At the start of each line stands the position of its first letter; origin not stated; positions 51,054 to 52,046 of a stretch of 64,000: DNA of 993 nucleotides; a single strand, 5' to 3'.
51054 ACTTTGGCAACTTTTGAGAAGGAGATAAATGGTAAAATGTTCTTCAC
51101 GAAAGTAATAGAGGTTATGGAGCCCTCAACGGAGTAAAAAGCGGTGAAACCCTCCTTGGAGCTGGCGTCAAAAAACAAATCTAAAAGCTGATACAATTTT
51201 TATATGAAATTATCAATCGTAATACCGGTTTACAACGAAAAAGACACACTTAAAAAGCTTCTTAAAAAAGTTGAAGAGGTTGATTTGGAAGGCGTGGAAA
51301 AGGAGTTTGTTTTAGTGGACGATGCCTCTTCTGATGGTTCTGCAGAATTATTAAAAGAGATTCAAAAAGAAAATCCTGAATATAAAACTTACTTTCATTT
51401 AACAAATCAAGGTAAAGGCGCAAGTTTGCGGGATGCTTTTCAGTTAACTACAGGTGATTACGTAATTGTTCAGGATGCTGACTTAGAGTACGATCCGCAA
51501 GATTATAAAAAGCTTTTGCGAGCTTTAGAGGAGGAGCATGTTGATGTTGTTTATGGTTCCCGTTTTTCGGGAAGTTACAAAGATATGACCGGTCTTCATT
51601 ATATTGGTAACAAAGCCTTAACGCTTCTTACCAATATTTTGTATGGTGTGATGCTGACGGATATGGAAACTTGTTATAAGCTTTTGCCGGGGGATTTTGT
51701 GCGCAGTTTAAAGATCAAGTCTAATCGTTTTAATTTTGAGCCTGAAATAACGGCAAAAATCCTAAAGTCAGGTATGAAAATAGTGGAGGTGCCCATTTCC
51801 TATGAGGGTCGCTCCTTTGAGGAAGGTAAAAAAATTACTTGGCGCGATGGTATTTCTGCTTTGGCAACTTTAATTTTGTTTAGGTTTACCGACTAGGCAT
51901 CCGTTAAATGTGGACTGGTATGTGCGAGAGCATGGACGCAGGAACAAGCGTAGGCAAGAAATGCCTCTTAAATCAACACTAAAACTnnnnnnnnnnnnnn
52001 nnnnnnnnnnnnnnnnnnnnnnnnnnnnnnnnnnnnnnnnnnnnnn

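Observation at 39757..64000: Envelope glycosylation island of about 24 kb combining lipid-linked sugar synthesis, flipping and multiple GT-C transferases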

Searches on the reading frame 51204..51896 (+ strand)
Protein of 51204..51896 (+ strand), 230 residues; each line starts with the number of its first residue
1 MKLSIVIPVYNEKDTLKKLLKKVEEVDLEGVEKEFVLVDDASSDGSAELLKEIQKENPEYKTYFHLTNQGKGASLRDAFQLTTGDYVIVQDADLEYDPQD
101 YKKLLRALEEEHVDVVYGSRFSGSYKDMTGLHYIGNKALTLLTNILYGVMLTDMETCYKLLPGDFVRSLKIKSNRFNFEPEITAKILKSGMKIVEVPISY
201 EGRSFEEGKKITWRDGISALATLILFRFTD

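Call 4: search_protein_families(library=pfam, proteins=[window:51204-51896:+], max_evalue=0.01)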
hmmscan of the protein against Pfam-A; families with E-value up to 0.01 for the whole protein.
window:51204-51896:+ (230 aa): 4 families
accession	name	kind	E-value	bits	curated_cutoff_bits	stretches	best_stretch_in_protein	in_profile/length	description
PF00535.33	Glycos_transf_2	-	6e-32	111.3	23.3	1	4-128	1-123/168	Glycosyl transferase family 2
PF13641.12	Glyco_tranf_2_3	-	8e-06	26.5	27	1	3-123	3-126/230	Glycosyltransferase like family 2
PF10111.15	Glyco_tranf_2_2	-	5.4e-05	23.3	27.3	1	4-106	1-104/276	Glycosyltransferase like family 2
PF13704.12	Glyco_tranf_2_4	-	0.0012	19.8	27.5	1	11-93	2-81/98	Glycosyl transferase family 2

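Call 9: search_protein_families(library=ncbifam, proteins=[window:51204-51896:+], max_evalue=0.001)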
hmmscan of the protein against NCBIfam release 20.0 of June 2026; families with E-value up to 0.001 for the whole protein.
window:51204-51896:+ (230 aa): 22 families
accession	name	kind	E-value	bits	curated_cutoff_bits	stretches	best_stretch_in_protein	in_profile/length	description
TIGR04182.1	glyco_TIGR04182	equivalog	1.8e-30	106.3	325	1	3-223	2-214/293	S-layer glycoprotein N-glycosyltransferase AglJ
NF047588.1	GlcsyltransPgfSStrep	equivalog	7.6e-19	68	500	1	1-176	1-176/308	glycosyltransferase PgfS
NF007986.1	PRK10714.1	equivalog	2.2e-18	66.3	529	1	2-209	7-209/316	undecaprenyl-phosphate 4-deoxy-4-formamido-L-arabinose transferase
NF007482.0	PRK10073.1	equivalog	3.3e-17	62.5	423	1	2-116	7-118/334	glycosyltransferase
NF041391.1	DPhHxTase_Halo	equivalog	4.2e-15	55.3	375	1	9-206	3-189/213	dolichyl-phosphate hexose transferase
TIGR03937.1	PgaC_IcaA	equivalog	4.4e-15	55.5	422.3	1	2-111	46-153/407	poly-beta-1,6-N-acetyl-D-glucosamine synthase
TIGR03111.1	glyc2_xrt_Gpos1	hypoth_equivalog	8.9e-15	54.4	363.95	1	3-116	51-165/439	TIGR03111 family XrtG-associated glycosyltransferase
TIGR04283.1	glyco_like_mftF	equivalog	3.1e-13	49.8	182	1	3-148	1-137/221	TIGR04283 family arsenosugar biosynthesis glycosyltransferase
NF041875.1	EPS_EpsD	equivalog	8.4e-13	48.4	370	1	3-119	1-115/325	exopolysaccharide biosynthesis glycosyltransferase EpsD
NF058614.1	PPMAGASynPpgS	equivalog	3.6e-12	46.2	370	1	5-200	4-196/226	polyprenyl-phospho-N-acetylgalactosaminyl synthase PpgS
NF047683.1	TeichurnBiosyTuaG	equivalog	2.1e-11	43.9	400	1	3-116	8-119/252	teichuronic acid biosynthesis protein TuaG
NF010496.0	PRK13915.1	equivalog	4.1e-10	39.2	262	1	2-116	32-151/307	glucosyl-3-phosphoglycerate synthase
NF050050.1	ProtGlycPglI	equivalog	1.5e-09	37.6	500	1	2-114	3-114/306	GalNAc(5)-diNAcBac-PP-undecaprenol beta-1,3-glucosyltransferase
NF038302.1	EPS_HpsE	equivalog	4.5e-09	35.7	300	1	1-126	1-129/307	hormogonium polysaccharide biosynthesis glycosyltransferase HpsE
NF053739.1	GlytfEpsEBac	equivalog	5.2e-08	32.2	450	1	2-116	2-115/265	glycosyltransferase EpsE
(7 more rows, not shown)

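Call 15: search_solved_structures(query=window:51204-51896:+, max_evalue=0.001)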
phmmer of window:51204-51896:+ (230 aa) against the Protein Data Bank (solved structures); distinct sequences matched with E-value up to 0.001: 15.
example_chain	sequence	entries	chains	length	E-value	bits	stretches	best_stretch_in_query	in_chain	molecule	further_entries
9hwj_A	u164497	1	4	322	7.7e-17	64.6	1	2-209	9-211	Undecaprenyl-phosphate 4-deoxy-4-formamido-L-arabinose transferase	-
5mlz_A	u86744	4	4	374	9e-16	61.1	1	1-207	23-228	Dolichol monophosphate mannose synthase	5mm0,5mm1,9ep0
9bhc_C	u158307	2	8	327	3.3e-15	59.3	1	2-209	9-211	Undecaprenyl-phosphate 4-deoxy-4-formamido-L-arabinose transferase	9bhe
8vxh_A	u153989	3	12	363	4.3e-15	58.9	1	2-209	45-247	Undecaprenyl-phosphate 4-deoxy-4-formamido-L-arabinose transferase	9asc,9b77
8bz8_A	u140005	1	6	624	3.7e-10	42.8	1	2-120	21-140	Glycosyltransferase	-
8bz4_A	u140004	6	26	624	3.8e-10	42.7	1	2-120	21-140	Glycosyltransferase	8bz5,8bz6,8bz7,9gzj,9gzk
5eke_A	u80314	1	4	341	2.2e-09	40.3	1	2-122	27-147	Uncharacterized glycosyltransferase sll0501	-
5ekp_C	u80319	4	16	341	2.2e-09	40.3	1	2-122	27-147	Uncharacterized glycosyltransferase sll0501 | Glycosyltransferase sll0501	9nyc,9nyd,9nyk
9nye_A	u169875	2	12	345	2.2e-09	40.2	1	2-122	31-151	Glycosyltransferase sll0501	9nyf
5tze_C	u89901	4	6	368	3.1e-08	36.5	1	1-117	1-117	Glycosyl transferase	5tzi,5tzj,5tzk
5tz8_A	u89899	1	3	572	6.4e-08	35.5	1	1-117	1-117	Glycosyl transferase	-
6yv7_B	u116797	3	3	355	1.3e-07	34.5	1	3-100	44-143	Glycosyl transferase, family 2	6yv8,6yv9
6yv7_A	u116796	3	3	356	1.3e-07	34.5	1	3-100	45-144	Glycosyl transferase, family 2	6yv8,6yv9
3bcv_A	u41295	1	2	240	6.1e-07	32.3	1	2-117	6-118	Putative glycosyltransferase protein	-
5hea_A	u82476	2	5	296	7.3e-06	28.7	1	3-116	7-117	Putative glycosyltransferase (GalT1)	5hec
